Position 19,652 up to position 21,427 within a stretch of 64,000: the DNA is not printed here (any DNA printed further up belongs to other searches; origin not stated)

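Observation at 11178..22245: Amino-sugar catabolic operon that also encodes a lactate/glycolate-dehydrogenase-like FAD + Fe-S + Etf redox module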

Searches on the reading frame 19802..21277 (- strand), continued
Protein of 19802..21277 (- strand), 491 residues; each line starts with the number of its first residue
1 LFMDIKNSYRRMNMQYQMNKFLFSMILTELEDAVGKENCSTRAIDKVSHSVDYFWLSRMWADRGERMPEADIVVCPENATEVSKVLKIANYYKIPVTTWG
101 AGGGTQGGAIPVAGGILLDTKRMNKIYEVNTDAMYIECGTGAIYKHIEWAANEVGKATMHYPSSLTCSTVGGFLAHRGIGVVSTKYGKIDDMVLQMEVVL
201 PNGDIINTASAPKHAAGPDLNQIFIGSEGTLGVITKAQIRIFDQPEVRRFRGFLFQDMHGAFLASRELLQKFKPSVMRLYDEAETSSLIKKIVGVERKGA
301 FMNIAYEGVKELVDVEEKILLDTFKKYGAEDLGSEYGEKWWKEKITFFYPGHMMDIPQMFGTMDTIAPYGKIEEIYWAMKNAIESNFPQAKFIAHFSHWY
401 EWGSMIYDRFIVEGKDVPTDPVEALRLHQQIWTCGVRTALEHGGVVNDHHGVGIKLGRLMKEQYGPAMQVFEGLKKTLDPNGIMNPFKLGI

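Call 44: search_protein_families(library=pfam, proteins=[L150:6979-8082:+, L150:8249-8881:+, L150:1-1001:-, L150:1095-2000:-, L150:18363-19499:-, L150:19496-20290:-, L150:20421-21350:-, L094:2466-3530:+, L139:6226-7761:-, L139:2398-4083:-], max_evalue=0.01)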
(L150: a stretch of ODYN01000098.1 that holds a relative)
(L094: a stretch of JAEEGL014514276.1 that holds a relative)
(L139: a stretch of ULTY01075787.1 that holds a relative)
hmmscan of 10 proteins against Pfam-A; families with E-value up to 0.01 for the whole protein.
L150:6979-8082:+ (367 aa): 4 families
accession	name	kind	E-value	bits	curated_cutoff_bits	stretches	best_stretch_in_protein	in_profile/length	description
PF22244.2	GCE_fung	-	3.2e-23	83.2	27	1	130-312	39-228/231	Glucuronyl esterase, fungi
PF00326.27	Peptidase_S9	-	0.00033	20.6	22.6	1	183-293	52-157/213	Prolyl oligopeptidase family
PF07224.18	Chlorophyllase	-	0.0044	16.3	26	1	168-213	91-134/301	Chlorophyllase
PF00756.26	Esterase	-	0.0051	17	22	1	175-224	95-143/251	Putative esterase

L150:8249-8881:+ (210 aa): 1 family
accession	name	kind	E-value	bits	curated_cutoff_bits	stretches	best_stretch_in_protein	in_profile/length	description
PF01648.25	ACPS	-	3.5e-07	30.7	25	1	109-167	2-73/111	4'-phosphopantetheinyl transferase superfamily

L150:1-1001:- (333 aa): 3 families
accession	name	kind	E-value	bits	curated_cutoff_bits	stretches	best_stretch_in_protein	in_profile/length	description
PF13603.12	tRNA-synt_1_2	-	2.9e-44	151.2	25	1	217-333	1-116/185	Leucyl-tRNA synthetase, editing domain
PF09334.17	tRNA-synt_1g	-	3.3e-25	89.1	20.1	2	37-180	7-146/391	tRNA synthetases class I (M)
PF00133.28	tRNA-synt_1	-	1.9e-24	86.7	22.7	1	10-220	2-225/414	tRNA synthetases class I (I, L, M and V)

L150:1095-2000:- (301 aa): 5 families
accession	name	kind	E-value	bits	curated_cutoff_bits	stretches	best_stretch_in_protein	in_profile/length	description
PF12833.13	HTH_18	-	3.6e-17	62.9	33.6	1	216-293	2-79/80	Helix-turn-helix domain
PF00165.29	HTH_AraC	-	1.8e-14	53.9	26.6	2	258-291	8-40/42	Bacterial regulatory helix-turn-helix proteins, AraC family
PF02311.25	AraC_binding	-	1.4e-07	31.8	21.1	1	32-91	6-65/135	AraC-like ligand binding domain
PF07883.17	Cupin_2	-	7.8e-06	26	27.2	1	45-89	14-58/70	Cupin domain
PF05899.18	Cupin_3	-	0.0039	17.3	23.5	1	48-81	24-58/74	EutQ-like cupin domain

L150:18363-19499:- (378 aa): 5 families
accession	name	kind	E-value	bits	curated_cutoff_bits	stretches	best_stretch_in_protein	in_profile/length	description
PF01408.29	GFO_IDH_MocA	-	4.3e-20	73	24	1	7-122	2-118/120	Oxidoreductase family, NAD-binding Rossmann fold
PF22725.1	GFO_IDH_MocA_C3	-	2.8e-14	53.6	27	1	132-272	1-123/124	GFO/IDH/MocA C-terminal domain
PF02894.22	GFO_IDH_MocA_C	-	9.9e-10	39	22.9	1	175-352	36-217/218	Oxidoreductase family, C-terminal alpha/beta domain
PF03435.24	Sacchrp_dh_NADP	-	1.6e-07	32.1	25.1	1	10-115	3-113/129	Saccharopine dehydrogenase NADP binding domain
PF03447.22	NAD_binding_3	-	5.9e-06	27.4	24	1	12-122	1-115/116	Homoserine dehydrogenase, NAD binding domain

L150:19496-20290:- (264 aa): 1 family
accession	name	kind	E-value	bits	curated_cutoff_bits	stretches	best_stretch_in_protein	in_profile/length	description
PF01261.30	AP_endonuc_2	-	3.5e-12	47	31.1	1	28-258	4-247/249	Xylose isomerase-like TIM barrel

L150:20421-21350:- (309 aa): 4 families
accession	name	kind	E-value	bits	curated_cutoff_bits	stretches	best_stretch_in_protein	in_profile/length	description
PF12833.13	HTH_18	-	2e-18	66.9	33.6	1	231-307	1-76/80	Helix-turn-helix domain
PF00165.29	HTH_AraC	-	7.4e-12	45.5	26.6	2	218-252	1-35/42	Bacterial regulatory helix-turn-helix proteins, AraC family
PF02311.25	AraC_binding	-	0.00011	22.4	21.1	1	76-135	14-73/135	AraC-like ligand binding domain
PF07883.17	Cupin_2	-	0.00027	21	27.2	1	78-125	11-58/70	Cupin domain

L094:2466-3530:+ (354 aa): 1 family
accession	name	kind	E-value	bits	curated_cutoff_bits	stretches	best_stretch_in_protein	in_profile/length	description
PF00294.29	PfkB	-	2.5e-33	116.2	25.8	1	15-325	1-289/302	pfkB family carbohydrate kinase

L139:6226-7761:- (511 aa): 4 families
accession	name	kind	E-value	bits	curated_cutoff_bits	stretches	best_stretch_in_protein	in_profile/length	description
PF01256.23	Carb_kinase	-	3e-54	184.5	27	1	249-500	3-240/242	NAD(P)H-hydrate dehydratase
PF03853.21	YjeF_N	-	6.3e-47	160.1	24.9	1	24-188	3-169/169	YjeF-related protein N-terminus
PF08543.17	Phos_pyr_kin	-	1.6e-06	28.2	27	1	339-469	76-222/246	Phosphomethylpyrimidine kinase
PF02110.20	HK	-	0.001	18.9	27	1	386-489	126-229/247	Hydroxyethylthiazole kinase family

L139:2398-4083:- (561 aa): 3 families
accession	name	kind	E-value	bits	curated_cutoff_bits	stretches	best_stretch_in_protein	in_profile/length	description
PF13684.11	FakA-like_C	-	2.1e-57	194.4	23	1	342-560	1-215/216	Fatty acid kinase subunit A-like, C-terminal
PF02734.22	Dak2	-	2.5e-39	135.4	27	1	36-200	1-173/174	DAK2 domain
PF21645.3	FakA-like_M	-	1.6e-25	89.2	24.9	1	235-316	1-78/80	Fatty acid kinase subunit A-like, middle domain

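Call 45: search_solved_structures(query=L107:8603-9955:+, max_evalue=0.00001)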
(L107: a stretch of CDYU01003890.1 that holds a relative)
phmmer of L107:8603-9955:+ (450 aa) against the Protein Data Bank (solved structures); distinct sequences matched with E-value up to 0.00001: 20.
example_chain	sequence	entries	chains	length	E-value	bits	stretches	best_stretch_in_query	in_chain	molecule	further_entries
5ngk_A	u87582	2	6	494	6.8e-46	160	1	37-397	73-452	Glucosylceramidase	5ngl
2wnw_A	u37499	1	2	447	2.6e-44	154.7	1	31-449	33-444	ACTIVATED BY TRANSCRIPTION FACTOR SSRB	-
3ke0_A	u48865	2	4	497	6.4e-32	113.9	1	32-417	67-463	Glucosylceramidase | Glucocerebrosidase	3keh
1ogs_A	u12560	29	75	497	9.3e-32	113.3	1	32-417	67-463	Glucosylceramidase | Acid beta-glucosidase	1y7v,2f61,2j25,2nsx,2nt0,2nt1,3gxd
2wkl_A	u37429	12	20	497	9.3e-32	113.3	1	32-417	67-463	GLUCOSYLCERAMIDASE | Lysosomal acid glucosylceramidase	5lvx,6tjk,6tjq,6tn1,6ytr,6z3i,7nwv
2v3d_A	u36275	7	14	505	9.8e-32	113.3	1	32-417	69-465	GLUCOSYLCERAMIDASE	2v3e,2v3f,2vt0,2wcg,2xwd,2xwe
9f9z_A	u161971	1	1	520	1.1e-31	113.1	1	32-417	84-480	Lysosomal acid glucosylceramidase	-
6t13_A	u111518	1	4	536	1.2e-31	112.9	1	32-417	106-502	Glucosylceramidase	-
9fa3_A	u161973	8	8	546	1.3e-31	112.9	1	32-417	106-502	Lysosomal acid glucosylceramidase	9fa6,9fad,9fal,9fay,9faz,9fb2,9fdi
7n6h_A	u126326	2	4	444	4e-15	58.5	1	39-280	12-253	AcXbh30A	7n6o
8idp_A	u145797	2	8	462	7.9e-11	44.3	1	58-293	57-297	Reducing-end xylose-releasing exoxylanase Xyn30A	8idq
6iuj_A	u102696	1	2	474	1.1e-10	43.9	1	59-401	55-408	GH30 Xylanase B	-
6m5z_A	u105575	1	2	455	1.1e-10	43.9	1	75-409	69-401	GH30 Xylanase C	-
6krl_A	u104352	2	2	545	1.4e-10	43.5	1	60-400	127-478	Mating factor alpha,GH30 Xylanase B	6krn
7o0e_G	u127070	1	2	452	1.6e-09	40.1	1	39-195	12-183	GH30 family xylanase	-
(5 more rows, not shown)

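Call 49: search_protein_families(library=pfam, proteins=[L094:20098-21111:+, L098:14502-15584:+, L132:9655-10668:+, L132:10863-11822:+, L132:11829-12868:+, L109:10599-11498:+, L093:18701-19507:+, L157:8852-9700:+, L093:7409-8524:+, L140:13297-14374:+], max_evalue=0.01)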
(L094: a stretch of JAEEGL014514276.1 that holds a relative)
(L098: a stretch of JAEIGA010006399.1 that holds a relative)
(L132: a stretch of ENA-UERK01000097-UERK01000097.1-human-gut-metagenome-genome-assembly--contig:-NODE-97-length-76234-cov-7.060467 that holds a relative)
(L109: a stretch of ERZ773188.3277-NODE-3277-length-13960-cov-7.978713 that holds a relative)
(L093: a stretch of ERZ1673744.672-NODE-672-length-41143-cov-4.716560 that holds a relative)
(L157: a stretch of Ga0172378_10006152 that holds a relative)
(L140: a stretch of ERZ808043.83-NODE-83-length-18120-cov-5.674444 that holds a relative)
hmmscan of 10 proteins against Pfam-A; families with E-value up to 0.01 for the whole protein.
L094:20098-21111:+ (337 aa): 3 families
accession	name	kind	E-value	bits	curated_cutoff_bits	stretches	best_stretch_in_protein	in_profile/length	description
PF13240.11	Zn_Ribbon_1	-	5.8e-08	32.7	25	1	3-24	1-22/23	zinc-ribbon domain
PF24460.1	DUF7575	-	9.3e-05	22.1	28.5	1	4-25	6-27/28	Domain of unknown function (DUF7575)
PF12773.13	DZR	-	0.0011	19.5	27.3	1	4-24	1-21/45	Double zinc ribbon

L098:14502-15584:+ (360 aa): 4 families
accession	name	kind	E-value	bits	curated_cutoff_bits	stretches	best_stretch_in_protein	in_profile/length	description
PF20720.3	nSTAND3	-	5.6e-06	26.6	27.2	1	23-90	7-72/155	Novel STAND NTPase 3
PF13604.12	AAA_30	-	0.0021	18.3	27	1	33-66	18-51/191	AAA domain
PF24883.2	NPHP3_N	-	0.0052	17.4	24.8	0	31-72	20-61/164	Nephrocystin 3, N-terminal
PF00910.28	RNA_helicase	-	0.0082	17.1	21.5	0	37-93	2-59/105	RNA helicase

L132:9655-10668:+ (337 aa): 2 families
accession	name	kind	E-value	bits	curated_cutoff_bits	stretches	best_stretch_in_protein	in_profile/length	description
PF20511.4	PMI_typeI_cat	-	3.9e-07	30.7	22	1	56-116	51-110/143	Phosphomannose isomerase type I, catalytic domain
PF21621.3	MPI_cupin_dom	-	2e-05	24.9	27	1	265-331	6-76/79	Mannose-6-phosphate isomerase, cupin domain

L132:10863-11822:+ (319 aa): 5 families
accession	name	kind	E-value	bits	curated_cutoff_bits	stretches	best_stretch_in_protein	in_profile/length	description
PF00056.29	Ldh_1_N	-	1.7e-42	145.2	27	1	8-145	2-141/141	lactate/malate dehydrogenase, NAD binding domain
PF02866.23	Ldh_1_C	-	3.4e-28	99.2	22.6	1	148-316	1-169/174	lactate/malate dehydrogenase, alpha/beta C-terminal domain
PF03807.23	F420_oxidored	-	0.00011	23.2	21.6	1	8-80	1-66/94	NADP oxidoreductase coenzyme F420-dependent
PF03721.20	UDPG_MGDP_dh_N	-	0.002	18.2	27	1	8-43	2-35/187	UDP-glucose/GDP-mannose dehydrogenase family, NAD binding domain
PF02056.22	Glyco_hydro_4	-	0.0022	18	23.2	0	99-136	121-158/183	Family 4 glycosyl hydrolase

L132:11829-12868:+ (346 aa): 1 family
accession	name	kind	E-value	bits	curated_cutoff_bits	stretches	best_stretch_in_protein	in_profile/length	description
PF00206.25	Lyase_1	-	9.4e-111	370.6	27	1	14-343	1-312/312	Lyase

L109:10599-11498:+ (299 aa): 5 families
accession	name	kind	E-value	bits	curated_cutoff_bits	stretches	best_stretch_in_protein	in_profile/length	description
PF08282.18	Hydrolase_3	-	1.2e-42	146.8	20.9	1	31-289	1-249/255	haloacid dehalogenase-like hydrolase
PF05116.19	S6PP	-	5.1e-15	56.2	20.3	1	129-276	64-215/247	Sucrose-6F-phosphate phosphohydrolase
PF00702.32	Hydrolase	-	4.4e-06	27.7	26.4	0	222-260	150-188/191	haloacid dehalogenase-like hydrolase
PF02358.22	Trehalose_PPase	-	0.00041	20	27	1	216-273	154-218/235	Trehalose-phosphatase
PF12710.13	HAD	-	0.0056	17.6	27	0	238-259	167-188/189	haloacid dehalogenase-like hydrolase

L093:18701-19507:+ (268 aa): 0 families

L157:8852-9700:+ (282 aa): 1 family
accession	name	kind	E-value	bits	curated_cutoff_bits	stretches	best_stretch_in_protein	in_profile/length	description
PF01937.24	ARMT1-like_dom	-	3.5e-62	210.8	25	1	5-275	3-310/311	Damage-control phosphatase ARMT1-like domain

L093:7409-8524:+ (371 aa): 0 families

L140:13297-14374:+ (359 aa): 0 families

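Call 57: search_protein_families(library=ncbifam, proteins=[L083:13322-14176:+, L097:7292-8221:+, L132:9655-10668:+, L150:4357-5451:+, L150:3503-4348:+], max_evalue=0.001)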
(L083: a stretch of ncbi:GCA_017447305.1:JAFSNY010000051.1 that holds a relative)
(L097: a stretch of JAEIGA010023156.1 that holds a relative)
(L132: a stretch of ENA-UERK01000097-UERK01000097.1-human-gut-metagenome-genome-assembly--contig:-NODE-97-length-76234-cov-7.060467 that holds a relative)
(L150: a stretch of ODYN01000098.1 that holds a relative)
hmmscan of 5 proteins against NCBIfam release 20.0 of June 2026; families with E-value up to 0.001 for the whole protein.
L083:13322-14176:+ (284 aa): 0 families

L097:7292-8221:+ (309 aa): 1 family
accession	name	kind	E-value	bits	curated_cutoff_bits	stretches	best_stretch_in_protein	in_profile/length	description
TIGR00946.1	2a69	subfamily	1.4e-16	60.6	246.05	1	3-307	2-333/336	auxin efflux carrier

L132:9655-10668:+ (337 aa): 2 families
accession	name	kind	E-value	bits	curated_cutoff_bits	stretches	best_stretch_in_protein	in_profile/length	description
TIGR00218.1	manA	equivalog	1.1e-17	64.3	116.2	2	58-119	53-110/359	mannose-6-phosphate isomerase, class I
NF011710.0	PRK15131.1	equivalog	8.5e-07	28.2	571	1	62-115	55-107/391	mannose-6-phosphate isomerase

L150:4357-5451:+ (364 aa): 15 families
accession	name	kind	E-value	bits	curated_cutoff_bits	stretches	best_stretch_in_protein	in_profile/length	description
NF046059.1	NagB_SO3506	equivalog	9.8e-56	189.4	430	1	8-363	2-329/330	glucosamine-6-phosphate deaminase NagB-II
NF001484.0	PRK00331.1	subfamily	4.9e-55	187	381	1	7-360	251-598/601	isomerizing glutamine--fructose-6-phosphate transaminase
TIGR01135.1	glmS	equivalog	1.7e-52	178.8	418.05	1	7-360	250-604/607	glutamine--fructose-6-phosphate transaminase (isomerizing)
NF041128.1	glucosaP_deam_GlmD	equivalog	8.1e-16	58.1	580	1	93-360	80-320/323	glucosamine-6-phosphate deaminase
TIGR02815.1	agaS_fam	subfamily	1.4e-10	40.7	529.2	1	97-359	97-359/372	putative sugar isomerase, AgaS family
NF008458.0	PRK11337.1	equivalog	8.3e-08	31.5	378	1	93-142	189-238/293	MurR/RpiR family transcriptional regulator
NF003915.0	PRK05441.1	subfamily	4.4e-07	29.2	168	1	94-152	133-191/300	N-acetylmuramic acid 6-phosphate etherase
NF040776.2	AlsR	equivalog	1.9e-06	27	400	1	94-146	178-230/279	transcriptional repressor AlsR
TIGR03127.2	RuMP_HxlB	equivalog_domain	2.4e-06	27.5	160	1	93-153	73-133/178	6-phospho-3-hexuloisomerase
NF009222.0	PRK12570.1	subfamily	6.4e-06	25.2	255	1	95-154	141-200/307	N-acetylmuramic acid 6-phosphate etherase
NF008481.0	PRK11382.1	equivalog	6.4e-05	22.3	430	1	96-161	96-161/340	fructoselysine 6-phosphate deglycase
NF012026.0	PRK15482.1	equivalog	8.8e-05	22.1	408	1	91-147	181-237/285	HTH-type transcriptional regulator MurR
TIGR00393.1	kpsF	subfamily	0.0001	22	203.7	1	95-161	50-119/268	KpsF/GutQ family sugar-phosphate isomerase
NF008141.0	PRK10892.1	equivalog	0.00014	21.3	505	1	93-174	97-181/328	arabinose-5-phosphate isomerase KdsD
TIGR00274.1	TIGR00274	equivalog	0.00029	20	302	1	95-155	129-189/291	N-acetylmuramic acid 6-phosphate etherase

L150:3503-4348:+ (281 aa): 2 families
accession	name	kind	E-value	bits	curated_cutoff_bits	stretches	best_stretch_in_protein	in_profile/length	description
TIGR04000.1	thiol_BshB2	equivalog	1.7e-10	40.9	195.25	1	25-207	3-185/217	bacillithiol biosynthesis deacetylase BshB2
TIGR04001.1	thiol_BshB1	equivalog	0.00014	21.7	182.5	0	24-210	4-182/226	bacillithiol biosynthesis deacetylase BshB1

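Call 62: search_protein_families(library=ncbifam, proteins=[L086:14247-15035:+, L083:12546-13337:+, L150:12599-13384:+, L102:14288-15082:+], max_evalue=0.00001)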
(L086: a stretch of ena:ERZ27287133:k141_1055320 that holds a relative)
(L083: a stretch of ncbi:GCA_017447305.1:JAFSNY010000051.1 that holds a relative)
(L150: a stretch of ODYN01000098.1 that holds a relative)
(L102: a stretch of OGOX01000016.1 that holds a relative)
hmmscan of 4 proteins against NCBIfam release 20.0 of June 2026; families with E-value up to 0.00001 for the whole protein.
L086:14247-15035:+ (262 aa): 1 family
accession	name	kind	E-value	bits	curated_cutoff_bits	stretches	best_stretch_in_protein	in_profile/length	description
TIGR04378.1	myo_inos_iolB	equivalog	1.2e-76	257.6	205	1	17-260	3-246/247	5-deoxy-glucuronate isomerase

L083:12546-13337:+ (263 aa): 1 family
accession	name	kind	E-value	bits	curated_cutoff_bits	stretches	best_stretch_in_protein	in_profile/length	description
TIGR04378.1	myo_inos_iolB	equivalog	3.8e-65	219.9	205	1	17-261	3-246/247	5-deoxy-glucuronate isomerase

L150:12599-13384:+ (261 aa): 1 family
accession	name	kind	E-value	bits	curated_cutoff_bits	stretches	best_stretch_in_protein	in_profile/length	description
TIGR04378.1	myo_inos_iolB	equivalog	3.6e-68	229.8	205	1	21-258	9-246/247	5-deoxy-glucuronate isomerase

L102:14288-15082:+ (264 aa): 1 family
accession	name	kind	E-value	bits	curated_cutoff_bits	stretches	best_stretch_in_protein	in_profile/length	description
TIGR04378.1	myo_inos_iolB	equivalog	2.6e-68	230.2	205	1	23-261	9-246/247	5-deoxy-glucuronate isomerase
